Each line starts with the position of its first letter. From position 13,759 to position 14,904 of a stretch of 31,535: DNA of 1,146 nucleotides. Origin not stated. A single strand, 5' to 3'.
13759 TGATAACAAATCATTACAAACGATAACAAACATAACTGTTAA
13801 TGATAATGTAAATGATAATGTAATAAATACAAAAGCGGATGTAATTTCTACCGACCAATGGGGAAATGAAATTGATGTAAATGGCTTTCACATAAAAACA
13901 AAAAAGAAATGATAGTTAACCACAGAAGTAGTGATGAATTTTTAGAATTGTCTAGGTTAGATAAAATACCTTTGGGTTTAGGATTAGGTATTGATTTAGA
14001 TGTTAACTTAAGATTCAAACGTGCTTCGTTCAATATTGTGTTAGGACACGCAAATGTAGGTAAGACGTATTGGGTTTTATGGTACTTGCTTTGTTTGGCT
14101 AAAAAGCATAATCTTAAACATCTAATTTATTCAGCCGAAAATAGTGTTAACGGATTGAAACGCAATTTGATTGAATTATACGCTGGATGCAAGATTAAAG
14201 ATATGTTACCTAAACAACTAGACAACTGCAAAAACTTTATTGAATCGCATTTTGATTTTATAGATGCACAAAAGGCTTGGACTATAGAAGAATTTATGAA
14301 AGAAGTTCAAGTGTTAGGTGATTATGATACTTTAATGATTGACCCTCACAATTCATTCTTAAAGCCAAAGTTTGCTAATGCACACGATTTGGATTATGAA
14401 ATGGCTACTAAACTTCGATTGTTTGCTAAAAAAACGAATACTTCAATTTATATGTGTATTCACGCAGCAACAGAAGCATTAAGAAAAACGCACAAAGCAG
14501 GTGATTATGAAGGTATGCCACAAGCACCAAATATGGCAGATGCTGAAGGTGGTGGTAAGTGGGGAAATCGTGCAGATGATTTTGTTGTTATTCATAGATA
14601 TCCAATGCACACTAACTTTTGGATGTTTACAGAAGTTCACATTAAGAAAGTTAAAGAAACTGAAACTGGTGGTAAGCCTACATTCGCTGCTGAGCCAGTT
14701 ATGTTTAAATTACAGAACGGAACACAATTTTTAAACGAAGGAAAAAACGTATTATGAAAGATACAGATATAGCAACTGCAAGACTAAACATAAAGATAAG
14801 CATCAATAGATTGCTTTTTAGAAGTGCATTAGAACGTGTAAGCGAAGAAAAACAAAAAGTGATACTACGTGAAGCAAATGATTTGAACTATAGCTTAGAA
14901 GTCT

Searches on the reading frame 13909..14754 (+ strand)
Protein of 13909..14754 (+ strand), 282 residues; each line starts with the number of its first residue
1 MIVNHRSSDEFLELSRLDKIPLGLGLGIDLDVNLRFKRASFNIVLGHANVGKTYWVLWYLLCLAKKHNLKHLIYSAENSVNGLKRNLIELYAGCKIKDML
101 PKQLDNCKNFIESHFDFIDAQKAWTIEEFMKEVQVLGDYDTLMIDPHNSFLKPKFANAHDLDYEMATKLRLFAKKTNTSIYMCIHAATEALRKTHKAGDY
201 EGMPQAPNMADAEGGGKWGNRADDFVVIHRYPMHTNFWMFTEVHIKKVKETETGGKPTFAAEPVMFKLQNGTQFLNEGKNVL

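Call 10: search_protein_families(library=phrogs, proteins=[window:13909-14754:+], max_evalue=0.001)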
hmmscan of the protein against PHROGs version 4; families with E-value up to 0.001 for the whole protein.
window:13909-14754:+ (282 aa): 4 families
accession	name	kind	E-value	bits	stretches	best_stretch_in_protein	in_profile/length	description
phrog_18375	-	DNA, RNA and nucleotide metabolism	4.2e-29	102.3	1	28-260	364-601/644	DNA primase/helicase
phrog_5482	-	unknown function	8.6e-12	45.4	1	32-231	45-249/341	-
phrog_19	-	DNA, RNA and nucleotide metabolism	9.7e-12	45.5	1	17-255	332-565/621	DnaB-like replicative helicase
phrog_239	-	DNA, RNA and nucleotide metabolism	7.7e-09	36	1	36-249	355-575/801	DNA primase/helicase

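Call 11: search_protein_families(library=pfam, proteins=[window:13909-14754:+], max_evalue=0.001)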
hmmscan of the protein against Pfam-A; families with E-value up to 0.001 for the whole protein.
window:13909-14754:+ (282 aa): 2 families
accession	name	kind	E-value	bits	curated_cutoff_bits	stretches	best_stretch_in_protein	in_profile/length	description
PF13481.12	AAA_25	-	6.9e-07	29.5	27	1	38-187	32-191/195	AAA domain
PF03796.21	DnaB_C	-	0.00081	19.3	27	0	36-254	16-240/255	DnaB-like helicase C terminal domain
